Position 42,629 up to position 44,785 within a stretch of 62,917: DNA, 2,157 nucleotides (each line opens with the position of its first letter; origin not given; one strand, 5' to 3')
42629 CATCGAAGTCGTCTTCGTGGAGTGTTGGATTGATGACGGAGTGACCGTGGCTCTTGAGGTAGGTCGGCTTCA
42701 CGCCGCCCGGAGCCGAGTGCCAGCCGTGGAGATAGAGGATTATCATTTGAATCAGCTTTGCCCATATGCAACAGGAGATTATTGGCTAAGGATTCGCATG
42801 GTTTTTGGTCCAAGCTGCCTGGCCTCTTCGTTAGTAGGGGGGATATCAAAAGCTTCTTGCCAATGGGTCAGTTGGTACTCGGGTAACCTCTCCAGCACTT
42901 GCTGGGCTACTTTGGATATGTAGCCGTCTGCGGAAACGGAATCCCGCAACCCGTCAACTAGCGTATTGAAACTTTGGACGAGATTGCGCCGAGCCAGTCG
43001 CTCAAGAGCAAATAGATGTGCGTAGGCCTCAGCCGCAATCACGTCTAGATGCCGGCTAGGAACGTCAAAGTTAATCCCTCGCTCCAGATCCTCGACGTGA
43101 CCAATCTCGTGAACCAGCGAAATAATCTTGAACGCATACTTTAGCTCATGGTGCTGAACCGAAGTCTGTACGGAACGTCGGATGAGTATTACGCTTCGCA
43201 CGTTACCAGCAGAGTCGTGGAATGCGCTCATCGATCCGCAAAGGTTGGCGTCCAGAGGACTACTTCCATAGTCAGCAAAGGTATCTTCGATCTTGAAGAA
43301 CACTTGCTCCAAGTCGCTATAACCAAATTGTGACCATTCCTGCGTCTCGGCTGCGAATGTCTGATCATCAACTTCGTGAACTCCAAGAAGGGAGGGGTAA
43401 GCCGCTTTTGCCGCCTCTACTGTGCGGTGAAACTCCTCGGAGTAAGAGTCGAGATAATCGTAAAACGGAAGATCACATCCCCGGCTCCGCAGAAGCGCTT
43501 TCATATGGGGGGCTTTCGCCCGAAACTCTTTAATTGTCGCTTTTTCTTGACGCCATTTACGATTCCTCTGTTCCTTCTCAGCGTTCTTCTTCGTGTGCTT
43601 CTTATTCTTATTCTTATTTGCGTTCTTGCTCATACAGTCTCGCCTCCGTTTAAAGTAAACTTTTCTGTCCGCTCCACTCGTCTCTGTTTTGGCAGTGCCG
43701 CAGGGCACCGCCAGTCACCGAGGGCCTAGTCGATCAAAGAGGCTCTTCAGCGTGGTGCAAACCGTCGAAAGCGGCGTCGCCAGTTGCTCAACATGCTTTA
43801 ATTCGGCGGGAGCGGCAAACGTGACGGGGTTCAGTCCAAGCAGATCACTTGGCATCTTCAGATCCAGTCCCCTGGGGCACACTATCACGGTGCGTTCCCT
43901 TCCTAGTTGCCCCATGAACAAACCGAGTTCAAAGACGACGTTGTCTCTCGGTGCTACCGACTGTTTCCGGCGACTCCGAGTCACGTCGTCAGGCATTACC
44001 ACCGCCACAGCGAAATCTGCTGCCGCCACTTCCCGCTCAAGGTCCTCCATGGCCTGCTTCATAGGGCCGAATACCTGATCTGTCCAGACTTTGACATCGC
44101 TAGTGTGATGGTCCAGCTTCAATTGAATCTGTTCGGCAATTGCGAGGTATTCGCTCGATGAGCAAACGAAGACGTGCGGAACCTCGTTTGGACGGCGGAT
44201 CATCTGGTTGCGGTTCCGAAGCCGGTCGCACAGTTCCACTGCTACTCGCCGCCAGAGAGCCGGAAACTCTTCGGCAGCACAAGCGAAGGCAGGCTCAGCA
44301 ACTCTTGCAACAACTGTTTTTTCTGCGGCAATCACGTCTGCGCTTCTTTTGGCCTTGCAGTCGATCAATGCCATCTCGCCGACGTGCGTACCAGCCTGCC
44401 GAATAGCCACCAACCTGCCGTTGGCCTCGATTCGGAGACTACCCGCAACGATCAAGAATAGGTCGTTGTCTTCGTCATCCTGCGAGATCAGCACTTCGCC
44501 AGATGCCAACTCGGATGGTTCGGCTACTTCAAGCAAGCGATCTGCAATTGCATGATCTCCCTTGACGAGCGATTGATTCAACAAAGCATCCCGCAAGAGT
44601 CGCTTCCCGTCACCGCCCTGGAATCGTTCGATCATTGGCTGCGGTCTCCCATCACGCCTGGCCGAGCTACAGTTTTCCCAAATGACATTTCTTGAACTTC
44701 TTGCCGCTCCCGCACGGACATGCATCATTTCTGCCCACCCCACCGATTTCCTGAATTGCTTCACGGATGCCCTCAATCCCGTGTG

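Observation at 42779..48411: Pycsar/CBASS-like cyclic-nucleotide defence module with an unusual gene set, plus divergent CapH/CapP-like regulators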

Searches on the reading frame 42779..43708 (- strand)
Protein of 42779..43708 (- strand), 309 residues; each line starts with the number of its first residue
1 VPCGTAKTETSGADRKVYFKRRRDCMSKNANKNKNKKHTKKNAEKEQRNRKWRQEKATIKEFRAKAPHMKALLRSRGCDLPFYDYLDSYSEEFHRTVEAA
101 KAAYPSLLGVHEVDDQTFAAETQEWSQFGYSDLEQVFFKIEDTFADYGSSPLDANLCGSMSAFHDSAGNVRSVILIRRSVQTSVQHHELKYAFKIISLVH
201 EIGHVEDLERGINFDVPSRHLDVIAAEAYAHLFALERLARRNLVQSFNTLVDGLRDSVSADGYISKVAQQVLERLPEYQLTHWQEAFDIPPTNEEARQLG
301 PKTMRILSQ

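Call 3: search_protein_families(library=pfam, proteins=[window:42779-43708:-], max_evalue=0.01)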
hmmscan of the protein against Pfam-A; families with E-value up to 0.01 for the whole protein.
window:42779-43708:- (309 aa): 0 families

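Call 4: search_protein_families(library=padloc, proteins=[window:42779-43708:-], max_evalue=0.01)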
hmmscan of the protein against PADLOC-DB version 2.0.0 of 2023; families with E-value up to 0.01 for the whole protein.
window:42779-43708:- (309 aa): 0 families

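Call 49: search_protein_families(library=ncbifam, proteins=[window:42779-43708:-], max_evalue=0.1)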
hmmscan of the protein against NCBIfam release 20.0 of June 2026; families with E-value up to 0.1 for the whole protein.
window:42779-43708:- (309 aa): 0 families

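Call 66: search_solved_structures(query=window:42779-43708:-, max_evalue=10, show_alignments=1)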
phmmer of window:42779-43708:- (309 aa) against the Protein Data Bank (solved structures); distinct sequences matched with E-value up to 10: 0.

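Call 98: find_homologous_proteins(query=window:42779-43708:-, max_evalue=0.001)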
Query window:42779-43708:- (309 aa): 47 proteins with E <= 0.001 among 3663 candidates.
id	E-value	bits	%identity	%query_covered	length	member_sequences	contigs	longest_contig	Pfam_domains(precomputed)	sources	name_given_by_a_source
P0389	1.4e-186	637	100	92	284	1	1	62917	-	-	-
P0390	2.1e-107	377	62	87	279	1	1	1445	-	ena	-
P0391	3.3e-105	370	58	89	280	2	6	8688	-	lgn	-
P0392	2.7e-104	367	59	89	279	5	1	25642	-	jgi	-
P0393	8.2e-104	365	57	90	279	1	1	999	-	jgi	jgi:hypothetical protein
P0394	1.4e-103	365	62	82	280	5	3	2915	-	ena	-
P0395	3.0e-103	363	60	86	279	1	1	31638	-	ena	-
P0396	8.8e-103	362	59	90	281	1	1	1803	-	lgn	-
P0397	1.3e-102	361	62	85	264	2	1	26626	-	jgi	jgi:hypothetical protein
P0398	2.0e-101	357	57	89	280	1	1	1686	-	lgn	-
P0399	1.8e-100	354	56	90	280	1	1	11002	-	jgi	jgi:hypothetical protein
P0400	6.3e-99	349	59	82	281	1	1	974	-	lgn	-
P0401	7.4e-98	346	62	80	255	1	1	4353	-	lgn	-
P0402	6.7e-97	343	55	90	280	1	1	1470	-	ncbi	-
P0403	2.8e-96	341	55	87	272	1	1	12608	-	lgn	-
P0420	6.8e-68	247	45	77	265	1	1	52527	-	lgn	-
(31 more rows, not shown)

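Call 99: find_encoding_contigs(protein=P0392, flank=5000, max_places=2)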
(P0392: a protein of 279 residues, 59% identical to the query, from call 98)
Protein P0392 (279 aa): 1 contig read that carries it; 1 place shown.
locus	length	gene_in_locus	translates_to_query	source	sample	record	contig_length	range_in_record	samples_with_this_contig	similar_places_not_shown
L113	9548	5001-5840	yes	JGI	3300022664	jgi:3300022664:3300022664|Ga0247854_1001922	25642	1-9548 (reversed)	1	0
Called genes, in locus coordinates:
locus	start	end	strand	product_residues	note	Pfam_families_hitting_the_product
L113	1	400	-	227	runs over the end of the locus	-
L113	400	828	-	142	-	-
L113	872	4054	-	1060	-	PF00176:SNF2-rel_dom, PF00270:DEAD (weak), PF04851:ResIII, PF00271:Helicase_C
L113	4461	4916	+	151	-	-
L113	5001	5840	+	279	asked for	-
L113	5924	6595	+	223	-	PF10056:DUF2293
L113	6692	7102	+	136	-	PF07876:Dabb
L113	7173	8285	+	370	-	PF01120:Alpha_L_fucos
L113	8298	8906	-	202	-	-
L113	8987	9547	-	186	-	?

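Call 100: find_encoding_contigs(protein=P0420, flank=5000, max_places=2)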
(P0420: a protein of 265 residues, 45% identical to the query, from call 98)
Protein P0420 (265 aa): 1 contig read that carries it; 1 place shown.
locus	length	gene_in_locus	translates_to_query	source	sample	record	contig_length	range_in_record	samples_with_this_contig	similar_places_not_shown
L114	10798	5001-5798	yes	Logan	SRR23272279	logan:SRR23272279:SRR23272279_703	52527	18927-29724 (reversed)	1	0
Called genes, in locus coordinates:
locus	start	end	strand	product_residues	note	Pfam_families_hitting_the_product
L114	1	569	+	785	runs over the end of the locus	PF07728:AAA_5, PF13401:AAA_22 (weak)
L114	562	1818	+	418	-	PF10117:McrBC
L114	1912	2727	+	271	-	PF00565:SNase, PF00932:LTD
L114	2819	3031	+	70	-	-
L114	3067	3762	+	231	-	-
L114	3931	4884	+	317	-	-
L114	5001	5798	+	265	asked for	-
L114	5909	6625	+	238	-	-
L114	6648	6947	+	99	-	-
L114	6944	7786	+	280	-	PF03009:GDPD, PF13653:GDPD_2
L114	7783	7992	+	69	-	PF07866:DUF1653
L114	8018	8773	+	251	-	PF05154:TM2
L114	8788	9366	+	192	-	-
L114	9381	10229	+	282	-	PF07929:PRiA4_ORF3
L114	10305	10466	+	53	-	-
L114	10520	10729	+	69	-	-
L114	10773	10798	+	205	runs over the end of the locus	PF04191:PEMT, PF04140:ICMT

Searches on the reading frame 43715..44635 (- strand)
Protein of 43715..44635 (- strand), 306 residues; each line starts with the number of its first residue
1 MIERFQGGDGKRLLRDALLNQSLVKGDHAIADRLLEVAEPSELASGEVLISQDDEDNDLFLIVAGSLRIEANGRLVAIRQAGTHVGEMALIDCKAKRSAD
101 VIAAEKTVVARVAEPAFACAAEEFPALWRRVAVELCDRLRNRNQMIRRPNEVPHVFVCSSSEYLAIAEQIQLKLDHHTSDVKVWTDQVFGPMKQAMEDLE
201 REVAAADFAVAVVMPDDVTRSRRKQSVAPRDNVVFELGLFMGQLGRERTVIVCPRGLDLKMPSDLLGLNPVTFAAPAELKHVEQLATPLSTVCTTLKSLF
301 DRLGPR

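Call 3: search_protein_families(library=pfam, proteins=[window:43715-44635:-], max_evalue=0.01)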
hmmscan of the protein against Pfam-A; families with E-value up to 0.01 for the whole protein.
window:43715-44635:- (306 aa): 3 families
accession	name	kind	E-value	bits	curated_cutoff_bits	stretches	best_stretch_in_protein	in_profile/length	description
PF10137.14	CAP12-PCTIR_TIR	-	1.3e-30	106.3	24.7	1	155-273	2-117/119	CAP12/Pycsar effector protein, TIR domain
PF00027.35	cNMP_binding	-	1.2e-13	51.3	27.5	1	42-117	3-82/89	Cyclic nucleotide-binding domain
PF13676.11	TIR_2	-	0.0001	23.2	28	1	155-274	1-109/122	TIR domain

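Call 4: search_protein_families(library=padloc, proteins=[window:43715-44635:-], max_evalue=0.01)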
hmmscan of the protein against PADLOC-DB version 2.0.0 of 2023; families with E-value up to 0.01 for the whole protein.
window:43715-44635:- (306 aa): 11 families
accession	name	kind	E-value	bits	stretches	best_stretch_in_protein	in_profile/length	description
PDLC00731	Effector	-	8.6e-112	371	1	1-306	3-304/306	TIR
PDLC00732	Effector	-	1.9e-103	343.6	1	1-305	1-299/301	TIR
PDLC02371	PycTIR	-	2.7e-102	340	1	1-306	1-288/288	-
PDLC00729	Effector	-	6e-33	112.6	1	153-284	4-132/310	TIR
PDLC00730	Effector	-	3.2e-26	90.2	1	2-142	20-161/299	TIR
PDLC05005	PDC-S35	-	5.4e-15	53.8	1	195-269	159-232/264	-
PDLC05006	PDC-S35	-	7.3e-14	49.7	1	195-277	123-208/231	-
PDLC00734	PycC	-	3e-12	44.3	1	29-140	24-140/374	Pycsar cyclase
PDLC05003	PDC-S35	-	7.5e-12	43.3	1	190-275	125-215/245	-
PDLC05007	PDC-S35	-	2.6e-10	38.4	1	199-268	178-246/278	-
PDLC05004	PDC-S35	-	1e-09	36.4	1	203-269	167-234/265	-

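Call 14: search_solved_structures(query=window:43715-44635:-, max_evalue=0.01, show_alignments=1)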
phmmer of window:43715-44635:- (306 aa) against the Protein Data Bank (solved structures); distinct sequences matched with E-value up to 0.01: 24.
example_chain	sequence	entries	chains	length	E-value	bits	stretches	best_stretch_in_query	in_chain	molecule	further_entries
8jsj_A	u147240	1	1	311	1e-46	162.8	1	2-275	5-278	PycTIR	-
8jsk_A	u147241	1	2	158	7.5e-29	104.2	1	1-148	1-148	PycTIR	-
9lmq_A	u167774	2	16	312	4.5e-18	68.8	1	154-273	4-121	CD-NTase-associated protein 12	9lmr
7un8_A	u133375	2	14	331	8e-16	61.4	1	154-275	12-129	CD-NTase-associated protein 12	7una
5ezr_A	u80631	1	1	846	3.7e-08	36.3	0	45-116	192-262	cGMP-dependent protein kinase, putative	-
4rz7_A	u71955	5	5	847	3.8e-08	36.3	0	45-116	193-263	cGMP-dependent protein kinase, putative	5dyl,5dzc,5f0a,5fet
9p74_A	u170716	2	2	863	4e-08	36.2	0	45-116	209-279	cGMP-dependent protein kinase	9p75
5dyk_A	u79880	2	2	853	5e-08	35.9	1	43-115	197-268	CGMP-dependent protein kinase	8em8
3of1_A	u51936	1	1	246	1.8e-06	30.7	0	11-117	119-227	cAMP-dependent protein kinase regulatory subunit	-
7un9_A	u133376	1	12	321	8.1e-06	28.6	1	210-253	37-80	CD-NTase-associated protein 12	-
7lz4_A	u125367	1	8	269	0.00013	24.7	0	35-105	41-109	cAMP-dependent protein kinase type I-alpha regulatory subunit, N-terminally processed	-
1ne4_A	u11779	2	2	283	0.00018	24.2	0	35-101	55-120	cAMP-dependent protein kinase type I-alpha regulatory chain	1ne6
5jr7_B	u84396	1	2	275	0.00018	24.2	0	35-101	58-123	cAMP-dependent protein kinase type I-alpha regulatory subunit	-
1rgs_A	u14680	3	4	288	0.00019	24.1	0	35-101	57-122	CAMP DEPENDENT PROTEIN KINASE | cAMP-dependent protein kinase type I-alpha regulatory chain | cAMP-dependent protein kinase type I-alpha regulatory subunit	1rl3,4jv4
4x6r_B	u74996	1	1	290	0.00027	23.6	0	35-101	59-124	cAMP-dependent protein kinase type I-alpha regulatory subunit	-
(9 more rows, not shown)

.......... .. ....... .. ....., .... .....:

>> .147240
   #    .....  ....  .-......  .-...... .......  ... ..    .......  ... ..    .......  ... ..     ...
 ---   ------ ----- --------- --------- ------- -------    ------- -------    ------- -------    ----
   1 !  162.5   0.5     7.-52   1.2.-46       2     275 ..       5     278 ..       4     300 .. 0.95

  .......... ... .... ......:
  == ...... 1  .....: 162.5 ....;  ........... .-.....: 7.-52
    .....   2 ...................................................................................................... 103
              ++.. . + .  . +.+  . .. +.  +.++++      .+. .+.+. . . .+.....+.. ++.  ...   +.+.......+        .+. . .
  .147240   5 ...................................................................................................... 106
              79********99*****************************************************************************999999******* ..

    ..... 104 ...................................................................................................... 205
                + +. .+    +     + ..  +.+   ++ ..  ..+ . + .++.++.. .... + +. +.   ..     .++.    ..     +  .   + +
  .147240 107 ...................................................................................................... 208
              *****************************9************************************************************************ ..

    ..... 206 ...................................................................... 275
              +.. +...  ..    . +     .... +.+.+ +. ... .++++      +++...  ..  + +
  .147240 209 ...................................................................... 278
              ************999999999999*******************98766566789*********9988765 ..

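Call 49: search_protein_families(library=ncbifam, proteins=[window:43715-44635:-], max_evalue=0.1)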
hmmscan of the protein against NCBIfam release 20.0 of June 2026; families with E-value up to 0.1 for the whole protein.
window:43715-44635:- (306 aa): 6 families
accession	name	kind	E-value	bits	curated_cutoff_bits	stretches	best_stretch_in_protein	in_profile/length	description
NF050172.1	CDNTAsCap12CFB2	equivalog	5.4e-27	94.8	450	1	153-280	3-127/312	CBASS system CD-NTase-associated NAD(+) hydrolase Cap12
NF050171.1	CDNTAsCap12CFB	equivalog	1.7e-19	70.2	450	1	155-275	2-124/305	CBASS system CD-NTase-associated NAD(+) hydrolase Cap12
NF008732.0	PRK11753.1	equivalog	2.4e-08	33.7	266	1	30-146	15-136/214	cAMP-activated global transcriptional regulator CRP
NF058543.1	ActPatMycb56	equivalog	8.5e-07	28.1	460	1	35-131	16-114/317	acetyltransferase Pat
TIGR03896.1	cyc_nuc_ocin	subfamily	1.8e-06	27.5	161.05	1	31-126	154-253/317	bacteriocin-type transport-associated protein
NF041163.2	encap_f2b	equivalog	0.0007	18.8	400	1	29-135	86-197/450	family 2B encapsulin nanocompartment shell protein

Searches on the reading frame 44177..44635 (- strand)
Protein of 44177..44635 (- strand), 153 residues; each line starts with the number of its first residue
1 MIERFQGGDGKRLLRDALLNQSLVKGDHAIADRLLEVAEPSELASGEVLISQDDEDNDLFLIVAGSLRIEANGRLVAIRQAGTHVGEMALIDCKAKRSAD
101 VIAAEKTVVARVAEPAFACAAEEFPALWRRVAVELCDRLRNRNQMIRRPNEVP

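Call 97: search_solved_structures(query=window:44177-44635:-, max_evalue=1e-10, show_alignments=2)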
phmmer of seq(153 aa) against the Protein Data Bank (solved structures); distinct sequences matched with E-value up to 1e-10: 2.
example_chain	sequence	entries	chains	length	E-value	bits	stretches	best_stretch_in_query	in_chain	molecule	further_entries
8jsk_A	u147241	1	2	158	2.2e-29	105.5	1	1-147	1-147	PycTIR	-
8jsj_A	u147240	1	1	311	4.9e-23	85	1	2-153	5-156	PycTIR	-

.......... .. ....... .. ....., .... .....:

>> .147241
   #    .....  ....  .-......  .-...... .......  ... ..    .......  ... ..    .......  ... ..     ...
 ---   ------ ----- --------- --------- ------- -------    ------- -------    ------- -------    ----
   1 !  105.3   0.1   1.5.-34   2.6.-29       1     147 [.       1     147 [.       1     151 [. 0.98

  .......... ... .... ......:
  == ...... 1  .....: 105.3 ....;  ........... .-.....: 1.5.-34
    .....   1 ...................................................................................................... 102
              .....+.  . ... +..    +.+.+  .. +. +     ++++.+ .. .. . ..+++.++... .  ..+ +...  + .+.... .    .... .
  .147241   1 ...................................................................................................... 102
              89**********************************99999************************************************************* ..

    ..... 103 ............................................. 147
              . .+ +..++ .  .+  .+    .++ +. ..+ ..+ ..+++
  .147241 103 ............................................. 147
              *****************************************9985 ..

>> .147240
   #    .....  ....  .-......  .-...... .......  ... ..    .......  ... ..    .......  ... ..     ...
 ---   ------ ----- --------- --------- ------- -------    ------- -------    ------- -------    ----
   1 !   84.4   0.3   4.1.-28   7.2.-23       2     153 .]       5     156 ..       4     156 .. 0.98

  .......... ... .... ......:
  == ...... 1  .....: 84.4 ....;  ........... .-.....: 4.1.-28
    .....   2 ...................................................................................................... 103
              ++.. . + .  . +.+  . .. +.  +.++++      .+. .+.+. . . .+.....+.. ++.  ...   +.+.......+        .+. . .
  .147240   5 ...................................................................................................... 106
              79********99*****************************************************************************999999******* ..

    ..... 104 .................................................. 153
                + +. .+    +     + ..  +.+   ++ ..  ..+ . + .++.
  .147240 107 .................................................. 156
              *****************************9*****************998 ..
